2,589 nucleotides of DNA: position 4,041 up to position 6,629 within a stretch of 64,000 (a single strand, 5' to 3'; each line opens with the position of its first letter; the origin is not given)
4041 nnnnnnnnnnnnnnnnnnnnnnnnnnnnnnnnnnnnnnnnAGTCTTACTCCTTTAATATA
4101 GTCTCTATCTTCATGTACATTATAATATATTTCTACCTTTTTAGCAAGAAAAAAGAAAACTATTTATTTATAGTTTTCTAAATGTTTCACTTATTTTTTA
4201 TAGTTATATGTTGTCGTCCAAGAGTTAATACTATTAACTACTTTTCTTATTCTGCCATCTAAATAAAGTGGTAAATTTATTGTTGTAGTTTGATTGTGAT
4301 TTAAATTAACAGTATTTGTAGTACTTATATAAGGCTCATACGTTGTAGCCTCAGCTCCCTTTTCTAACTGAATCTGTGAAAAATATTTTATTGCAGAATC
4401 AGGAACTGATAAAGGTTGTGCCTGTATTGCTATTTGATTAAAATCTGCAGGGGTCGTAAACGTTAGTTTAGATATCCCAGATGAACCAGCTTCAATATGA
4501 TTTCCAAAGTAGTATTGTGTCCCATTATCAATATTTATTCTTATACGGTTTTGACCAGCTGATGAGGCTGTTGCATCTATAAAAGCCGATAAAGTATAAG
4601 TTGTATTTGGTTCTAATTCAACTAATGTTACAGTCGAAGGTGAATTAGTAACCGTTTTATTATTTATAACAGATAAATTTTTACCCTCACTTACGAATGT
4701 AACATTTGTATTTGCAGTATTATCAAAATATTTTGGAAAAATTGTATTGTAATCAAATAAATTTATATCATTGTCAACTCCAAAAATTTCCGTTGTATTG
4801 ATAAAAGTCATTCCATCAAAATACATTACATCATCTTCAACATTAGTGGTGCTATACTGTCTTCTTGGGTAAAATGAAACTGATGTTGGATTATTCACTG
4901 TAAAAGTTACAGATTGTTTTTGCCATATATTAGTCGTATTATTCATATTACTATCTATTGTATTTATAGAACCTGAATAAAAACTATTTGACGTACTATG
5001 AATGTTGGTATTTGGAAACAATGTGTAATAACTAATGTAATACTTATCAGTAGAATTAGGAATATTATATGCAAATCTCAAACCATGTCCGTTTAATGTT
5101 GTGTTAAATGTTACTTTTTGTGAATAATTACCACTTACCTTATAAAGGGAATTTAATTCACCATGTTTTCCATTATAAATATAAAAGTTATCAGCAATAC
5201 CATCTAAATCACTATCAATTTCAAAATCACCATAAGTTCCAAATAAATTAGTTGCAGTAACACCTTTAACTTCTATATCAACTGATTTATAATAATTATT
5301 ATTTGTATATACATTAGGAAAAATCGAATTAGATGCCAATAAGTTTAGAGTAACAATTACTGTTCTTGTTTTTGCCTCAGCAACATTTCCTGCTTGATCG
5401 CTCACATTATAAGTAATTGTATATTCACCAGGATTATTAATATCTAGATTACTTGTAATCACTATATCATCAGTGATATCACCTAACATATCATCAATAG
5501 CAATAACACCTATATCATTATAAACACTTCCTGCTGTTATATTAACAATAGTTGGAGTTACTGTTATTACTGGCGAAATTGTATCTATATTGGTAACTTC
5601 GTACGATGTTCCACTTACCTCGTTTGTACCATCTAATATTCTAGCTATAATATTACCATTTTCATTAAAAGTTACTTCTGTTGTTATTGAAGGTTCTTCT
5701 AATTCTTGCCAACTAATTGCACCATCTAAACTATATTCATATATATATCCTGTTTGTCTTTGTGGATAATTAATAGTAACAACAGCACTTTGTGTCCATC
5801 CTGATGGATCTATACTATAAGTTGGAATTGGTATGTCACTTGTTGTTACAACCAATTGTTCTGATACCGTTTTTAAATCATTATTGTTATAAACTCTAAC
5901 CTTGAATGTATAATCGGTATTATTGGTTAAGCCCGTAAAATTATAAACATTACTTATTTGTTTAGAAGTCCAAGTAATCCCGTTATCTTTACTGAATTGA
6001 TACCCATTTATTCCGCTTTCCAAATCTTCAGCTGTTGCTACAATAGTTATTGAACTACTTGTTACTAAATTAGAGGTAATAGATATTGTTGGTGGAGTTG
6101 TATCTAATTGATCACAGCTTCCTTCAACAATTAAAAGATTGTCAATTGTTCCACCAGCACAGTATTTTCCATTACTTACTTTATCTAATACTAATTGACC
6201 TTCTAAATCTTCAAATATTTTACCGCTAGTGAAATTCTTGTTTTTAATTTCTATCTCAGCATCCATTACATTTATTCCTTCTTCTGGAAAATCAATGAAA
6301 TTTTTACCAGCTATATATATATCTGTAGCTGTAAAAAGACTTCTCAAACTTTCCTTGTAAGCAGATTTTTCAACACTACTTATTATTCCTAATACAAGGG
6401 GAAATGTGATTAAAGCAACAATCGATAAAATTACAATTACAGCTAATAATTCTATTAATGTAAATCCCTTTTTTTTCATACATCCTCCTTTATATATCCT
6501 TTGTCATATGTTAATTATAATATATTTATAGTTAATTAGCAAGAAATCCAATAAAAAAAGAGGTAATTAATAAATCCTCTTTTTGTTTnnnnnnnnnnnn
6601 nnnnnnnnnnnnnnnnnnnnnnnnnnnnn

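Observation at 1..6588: Second array of giant class-III-signal-peptide proteins with swapped C-terminal domains (LamG versus unrelated domain)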

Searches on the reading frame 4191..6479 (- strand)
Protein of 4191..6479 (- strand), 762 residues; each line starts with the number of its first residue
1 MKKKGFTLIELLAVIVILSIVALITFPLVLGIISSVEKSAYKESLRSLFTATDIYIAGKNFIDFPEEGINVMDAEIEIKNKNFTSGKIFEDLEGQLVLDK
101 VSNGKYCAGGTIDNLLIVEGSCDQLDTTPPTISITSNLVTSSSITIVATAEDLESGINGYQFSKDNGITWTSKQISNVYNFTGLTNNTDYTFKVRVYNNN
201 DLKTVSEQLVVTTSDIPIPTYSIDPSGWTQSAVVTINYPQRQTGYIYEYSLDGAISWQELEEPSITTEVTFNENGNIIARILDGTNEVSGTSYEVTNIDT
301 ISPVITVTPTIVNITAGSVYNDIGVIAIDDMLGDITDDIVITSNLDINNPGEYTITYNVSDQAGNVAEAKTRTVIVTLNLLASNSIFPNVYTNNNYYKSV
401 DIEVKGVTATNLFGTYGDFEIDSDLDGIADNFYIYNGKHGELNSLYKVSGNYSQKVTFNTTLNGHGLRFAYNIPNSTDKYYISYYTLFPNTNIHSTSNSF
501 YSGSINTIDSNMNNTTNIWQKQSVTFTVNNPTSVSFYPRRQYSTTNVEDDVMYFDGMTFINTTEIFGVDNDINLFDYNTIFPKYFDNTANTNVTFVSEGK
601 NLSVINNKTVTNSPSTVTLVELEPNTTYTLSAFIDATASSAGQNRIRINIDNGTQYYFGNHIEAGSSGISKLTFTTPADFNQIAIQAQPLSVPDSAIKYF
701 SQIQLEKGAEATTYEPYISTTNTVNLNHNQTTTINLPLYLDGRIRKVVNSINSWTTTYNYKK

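Call 8: search_protein_families(library=pfam, proteins=[window:4191-6479:-], max_evalue=0.1)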
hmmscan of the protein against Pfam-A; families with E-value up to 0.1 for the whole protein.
window:4191-6479:- (762 aa): 11 families
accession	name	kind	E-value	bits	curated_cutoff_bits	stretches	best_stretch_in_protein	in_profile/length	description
PF16403.11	Bact_surface_Ig-like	-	2.5e-15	56.7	27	1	312-376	9-71/71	Bacterial surface protein, Ig-like domain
PF07963.17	N_methyl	-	1.8e-07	30.9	21.2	1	2-25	3-26/27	Prokaryotic N-terminal methylation motif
PF22825.2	HpiC1-like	-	0.00023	21.7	27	1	584-674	49-139/174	HpiC1 cyclase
PF00041.27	fn3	-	0.00048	20.7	25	1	134-210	6-82/84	Fibronectin type III domain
PF12245.14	Big_3_2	-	0.0012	19.4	23.3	1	284-375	27-119/122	Bacterial Ig-like domain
PF18981.6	InlK_D3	-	0.0035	17.8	25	1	335-376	36-75/75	Internalin K domain (D3/D4)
PF21471.3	Reelin_subrepeat-B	-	0.015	15.5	27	0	161-193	63-92/127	Reelin subrepeat B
PF02494.22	HYR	-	0.019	15.7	21.7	0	329-370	35-76/81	HYR domain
PF00028.23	Cadherin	-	0.031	15.1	28.8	0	336-378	50-92/93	Cadherin domain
PF25788.1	Ig_Rha78A_N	-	0.049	14.3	27.4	0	161-209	48-97/105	Rha78A-like, N-terminal immunoglobulin domain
PF19077.6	Big_13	-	0.082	13.8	27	1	350-375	74-99/102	Bacterial Ig-like domain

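Call 9: search_protein_families(library=ncbifam, proteins=[window:4191-6479:-], max_evalue=0.1)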
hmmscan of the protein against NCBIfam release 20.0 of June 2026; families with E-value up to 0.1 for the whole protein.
window:4191-6479:- (762 aa): 12 families
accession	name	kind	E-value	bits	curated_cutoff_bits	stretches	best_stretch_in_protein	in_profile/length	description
TIGR02532.1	IV_pilin_GFxxxE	domain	6.1e-08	32.2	16.3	1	3-25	1-23/24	prepilin-type N-terminal cleavage/methylation domain-containing protein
NF041775.1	typeIV_PilA_Myxo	equivalog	2.8e-06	27.4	400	1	3-60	10-67/214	type IV pilin protein PilA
TIGR01710.1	typeII_sec_gspG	equivalog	6.5e-06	26.2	88.85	1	4-74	1-71/134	type II secretion system major pseudopilin GspG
NF040999.1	pilin_ComGC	equivalog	1.5e-05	25.1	75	1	3-40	1-38/84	competence type IV pilus major pilin ComGC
NF047446.1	barrel_OmpL47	domain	9.9e-05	22.7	40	1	342-376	34-68/68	OmpL47-type beta-barrel domain-containing protein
NF040982.1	ComGD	equivalog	0.00052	20.4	70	1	3-49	1-47/139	competence type IV pilus minor pilin ComGD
NF007862.0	PRK10574.1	equivalog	0.0012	18.9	138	1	1-29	2-30/145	prepilin peptidase-dependent pilin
NF041002.1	pilin_ComGF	equivalog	0.0032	17.7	80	1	3-40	1-37/139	competence type IV pilus minor pilin ComGF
TIGR01708.2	typeII_sec_gspH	equivalog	0.0043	17.1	80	1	4-22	2-20/169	type II secretion system minor pseudopilin GspH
NF041013.1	T4P_ComGE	equivalog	0.018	15.1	49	1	2-32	2-32/83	competence type IV pilus minor pilin ComGE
NF045728.1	glycosyl_F510_1955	equivalog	0.027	13.7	175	1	159-293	73-204/246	F510_1955 family glycosylhydrolase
TIGR01711.1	gspJ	equivalog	0.094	12.5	64.85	0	4-45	1-43/192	type II secretion system minor pseudopilin GspJ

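Call 14: find_homologous_proteins(query=window:4191-6479:-)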
Query window:4191-6479:- (762 aa): 398 proteins with E <= 0.001 among 8000 candidates; the best 120 are listed.
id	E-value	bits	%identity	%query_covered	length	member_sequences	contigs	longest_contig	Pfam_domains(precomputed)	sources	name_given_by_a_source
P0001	0.0e+0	1657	100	100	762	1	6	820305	PF07963.18,PF16403.12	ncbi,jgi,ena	jgi:prepilin-type N-terminal cleavage/methylation domain-containing protein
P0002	4.9e-227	774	53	100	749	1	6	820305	PF07963.18,PF16403.12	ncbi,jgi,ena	jgi:prepilin-type N-terminal cleavage/methylation domain-containing protein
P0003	2.7e-171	590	64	60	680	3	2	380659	PF07963.18,PF16403.12,PF12810.14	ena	-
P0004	5.7e-167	575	73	40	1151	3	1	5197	PF07963.18,PF16403.12,PF12810.14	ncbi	-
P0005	8.4e-163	562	64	55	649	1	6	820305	PF07963.18,PF16403.12,PF12810.14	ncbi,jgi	jgi:prepilin-type N-terminal cleavage/methylation domain-containing protein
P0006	1.7e-162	560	78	40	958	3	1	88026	PF07963.18,PF13385.14,PF16403.12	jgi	-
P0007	6.5e-160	552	76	40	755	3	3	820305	PF07963.18,PF16403.12,PF12810.14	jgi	-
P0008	1.1e-158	548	63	40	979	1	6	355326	PF07495.20,PF07963.18,PF00041.28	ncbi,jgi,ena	jgi:prepilin-type N-terminal cleavage/methylation domain-containing protein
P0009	9.6e-156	538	75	40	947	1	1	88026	PF07963.18,PF13385.14,PF16403.12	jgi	-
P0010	1.4e-153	531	38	41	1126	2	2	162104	PF07495.20,PF22352.3,PF11008.15,PF17957.8,PF24421.2,PF17996.8,PF06832.19,PF21471.4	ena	-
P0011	6.2e-146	506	68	40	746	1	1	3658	PF07963.18,PF16403.12,PF12810.14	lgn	-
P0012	4.9e-145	503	72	40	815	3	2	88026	PF07963.18,PF16403.12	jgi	-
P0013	1.0e-144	502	66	49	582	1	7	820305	PF07963.18,PF16403.12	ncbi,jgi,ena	jgi:prepilin-type N-terminal cleavage/methylation domain-containing protein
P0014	5.1e-142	493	66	40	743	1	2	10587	PF07963.18,PF16403.12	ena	-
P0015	9.5e-141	489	62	49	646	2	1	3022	PF07963.18,PF16403.12,PF12810.14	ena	-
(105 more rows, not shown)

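Call 15: find_encoding_contigs(protein=P0002, flank=10000, max_places=4)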
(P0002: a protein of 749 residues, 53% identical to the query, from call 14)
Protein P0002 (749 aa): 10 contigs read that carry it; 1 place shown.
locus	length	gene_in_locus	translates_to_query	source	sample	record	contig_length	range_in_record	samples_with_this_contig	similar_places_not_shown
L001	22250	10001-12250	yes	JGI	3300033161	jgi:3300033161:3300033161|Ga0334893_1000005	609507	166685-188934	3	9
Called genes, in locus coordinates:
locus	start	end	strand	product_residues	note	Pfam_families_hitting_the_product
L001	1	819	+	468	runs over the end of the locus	PF01406:tRNA-synt_1e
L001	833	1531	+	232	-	PF04298:Zn_peptidase_2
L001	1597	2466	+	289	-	PF01509:TruB_N, PF16198:TruB_C_2 (weak)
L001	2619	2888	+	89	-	PF00312:Ribosomal_S15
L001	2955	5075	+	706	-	PF01138:RNase_PH, PF03725:RNase_PH_C, PF03726:PNPase, PF01138:RNase_PH, PF03725:RNase_PH_C (weak), PF00575:S1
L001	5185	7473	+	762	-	PF07963:N_methyl, PF16403:Bact_surface_Ig-like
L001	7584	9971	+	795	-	PF07963:N_methyl (weak), PF13385:Laminin_G_3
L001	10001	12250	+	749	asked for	PF07963:N_methyl, PF16403:Bact_surface_Ig-like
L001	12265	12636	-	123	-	PF11969:DcpS_C, PF01230:HIT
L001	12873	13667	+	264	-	PF02463:SMC_N (faint), PF00005:ABC_tran, PF13304:AAA_21 (faint)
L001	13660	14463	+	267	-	PF01458:SUFBD_core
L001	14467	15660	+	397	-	PF00266:Aminotran_5, PF01053:Cys_Met_Meta_PP, PF00155:Aminotran_1_2, PF01212:Beta_elim_lyase (weak), PF01041:DegT_DnrJ_EryC1 (weak)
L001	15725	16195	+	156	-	PF14270:DUF4358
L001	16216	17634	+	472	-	PF03062:MBOAT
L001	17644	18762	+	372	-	PF14286:DHHW, PF16822:ALGX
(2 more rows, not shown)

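Call 32: find_encoding_contigs(protein=P0013, flank=10000, max_places=2)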
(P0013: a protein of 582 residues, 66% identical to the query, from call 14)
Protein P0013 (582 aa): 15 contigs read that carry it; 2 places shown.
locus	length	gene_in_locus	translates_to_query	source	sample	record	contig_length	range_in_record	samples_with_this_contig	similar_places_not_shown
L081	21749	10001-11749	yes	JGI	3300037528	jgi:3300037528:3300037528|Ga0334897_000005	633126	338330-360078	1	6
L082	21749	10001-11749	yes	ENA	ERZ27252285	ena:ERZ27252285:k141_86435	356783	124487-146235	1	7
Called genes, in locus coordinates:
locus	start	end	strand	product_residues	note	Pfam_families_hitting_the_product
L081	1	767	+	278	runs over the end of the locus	PF04018:VCA0040-like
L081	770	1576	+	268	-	PF02673:BacA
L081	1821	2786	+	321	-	PF14397:ATPgrasp_ST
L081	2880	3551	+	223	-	PF00072:Response_reg, PF00486:Trans_reg_C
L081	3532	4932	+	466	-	PF00672:HAMP (weak), PF00512:HisKA, PF02518:HATPase_c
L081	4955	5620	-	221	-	-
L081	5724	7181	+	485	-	PF12704:MacB_PCD (weak), PF02687:FtsX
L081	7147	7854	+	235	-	PF00005:ABC_tran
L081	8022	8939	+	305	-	-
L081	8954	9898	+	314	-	PF06144:DNA_pol3_delta, PF21694:DNA_pol3_delta_C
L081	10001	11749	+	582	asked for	PF07963:N_methyl (weak), PF16403:Bact_surface_Ig-like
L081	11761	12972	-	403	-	PF05496:RuvB_N, PF00004:AAA, PF16193:AAA_assoc_2, PF12002:MgsA_C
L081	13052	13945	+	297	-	PF02899:Phage_int_SAM_1, PF13495:Phage_int_SAM_4 (weak), PF00589:Phage_integrase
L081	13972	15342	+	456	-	PF02878:PGM_PMM_I, PF02879:PGM_PMM_II, PF02880:PGM_PMM_III, PF00408:PGM_PMM_IV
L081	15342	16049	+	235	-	PF08713:DNA_alkylation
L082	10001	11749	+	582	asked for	PF07963:N_methyl (weak), PF16403:Bact_surface_Ig-like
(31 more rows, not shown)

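Call 33: find_encoding_contigs(protein=P0008, flank=10000, max_places=2)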
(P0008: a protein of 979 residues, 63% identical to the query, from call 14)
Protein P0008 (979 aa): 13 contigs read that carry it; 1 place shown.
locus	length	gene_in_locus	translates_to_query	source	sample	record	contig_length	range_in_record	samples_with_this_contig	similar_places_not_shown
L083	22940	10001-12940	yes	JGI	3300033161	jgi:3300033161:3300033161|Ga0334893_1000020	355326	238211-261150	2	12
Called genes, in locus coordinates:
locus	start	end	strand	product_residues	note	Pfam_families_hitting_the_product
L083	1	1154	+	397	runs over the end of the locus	PF00070:Pyr_redox (faint), PF00890:FAD_binding_2 (weak), PF01266:DAO (faint), PF01946:Thi4 (faint), PF03486:HI0933_like, PF12831:FAD_oxidored, PF13738:Pyr_redox_3 (weak), PF22780:HI0933_like_1st, +1 more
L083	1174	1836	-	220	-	PF06541:ABC_trans_CmpB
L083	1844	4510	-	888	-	PF00690:Cation_ATPase_N, PF00122:E1-E2_ATPase, PF13246:Cation_ATPase, PF00702:Hydrolase, PF08282:Hydrolase_3 (weak), PF00689:Cation_ATPase_C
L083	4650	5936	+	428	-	PF01734:Patatin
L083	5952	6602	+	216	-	-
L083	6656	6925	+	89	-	PF18905:DUF5661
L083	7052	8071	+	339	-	PF00579:tRNA-synt_1b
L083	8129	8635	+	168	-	PF00383:dCMP_cyt_deam_1, PF14437:MafB19-deam (weak)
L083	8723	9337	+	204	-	PF06949:DUF1292 (weak)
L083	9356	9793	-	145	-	-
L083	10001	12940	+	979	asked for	PF07963:N_methyl (weak), PF00041:fn3 (faint), PF07495:Y_Y_Y (weak)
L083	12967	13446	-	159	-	PF04608:PgpA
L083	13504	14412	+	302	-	PF27663:Spore_coat_YutH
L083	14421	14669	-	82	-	PF01106:NifU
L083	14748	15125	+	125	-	PF00575:S1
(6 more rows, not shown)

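Call 67: list_cluster_members(proteins=[window:4194-6479:-, window:1696-4080:-, window:6592-8709:-])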
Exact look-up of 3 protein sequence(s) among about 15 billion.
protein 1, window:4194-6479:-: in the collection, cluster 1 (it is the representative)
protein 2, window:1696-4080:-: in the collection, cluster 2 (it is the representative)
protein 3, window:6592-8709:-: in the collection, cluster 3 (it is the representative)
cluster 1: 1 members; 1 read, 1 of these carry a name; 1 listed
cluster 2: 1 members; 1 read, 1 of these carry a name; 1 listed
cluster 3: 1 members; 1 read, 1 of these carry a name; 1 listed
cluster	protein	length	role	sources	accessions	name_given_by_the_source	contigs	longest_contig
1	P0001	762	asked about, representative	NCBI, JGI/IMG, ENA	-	prepilin-type N-terminal cleavage/methylation domain-containing protein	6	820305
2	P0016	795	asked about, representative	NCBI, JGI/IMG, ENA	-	prepilin-type N-terminal cleavage/methylation domain-containing protein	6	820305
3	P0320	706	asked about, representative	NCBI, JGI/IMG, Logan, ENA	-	polyribonucleotide nucleotidyltransferase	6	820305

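Call 79: find_encoding_contigs(protein=P0005, flank=10000, max_places=1)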
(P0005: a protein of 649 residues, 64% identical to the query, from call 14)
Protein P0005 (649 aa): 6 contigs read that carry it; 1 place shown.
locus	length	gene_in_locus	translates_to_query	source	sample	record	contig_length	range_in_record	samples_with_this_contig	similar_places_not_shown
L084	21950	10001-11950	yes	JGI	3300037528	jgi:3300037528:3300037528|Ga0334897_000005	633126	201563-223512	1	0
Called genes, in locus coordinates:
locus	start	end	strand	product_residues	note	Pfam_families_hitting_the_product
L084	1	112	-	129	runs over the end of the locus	-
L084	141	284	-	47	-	-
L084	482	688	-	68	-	PF14098:SSPI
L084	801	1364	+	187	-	PF04011:LemA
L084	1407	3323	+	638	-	PF09972:DUF2207, PF20990:DUF2207_C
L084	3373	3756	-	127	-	-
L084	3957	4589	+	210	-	PF02390:Methyltransf_4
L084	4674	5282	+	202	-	-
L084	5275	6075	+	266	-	-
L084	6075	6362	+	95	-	-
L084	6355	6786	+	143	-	PF12732:YtxH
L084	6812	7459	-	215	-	PF04542:Sigma70_r2, PF04545:Sigma70_r4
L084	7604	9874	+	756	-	PF07963:N_methyl (weak), PF00041:fn3 (weak), PF16403:Bact_surface_Ig-like, PF12810:ALK_LTK_GRD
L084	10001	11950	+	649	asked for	PF07963:N_methyl (weak), PF16403:Bact_surface_Ig-like, PF12810:ALK_LTK_GRD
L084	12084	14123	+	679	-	PF07963:N_methyl (weak), PF16403:Bact_surface_Ig-like, PF12810:ALK_LTK_GRD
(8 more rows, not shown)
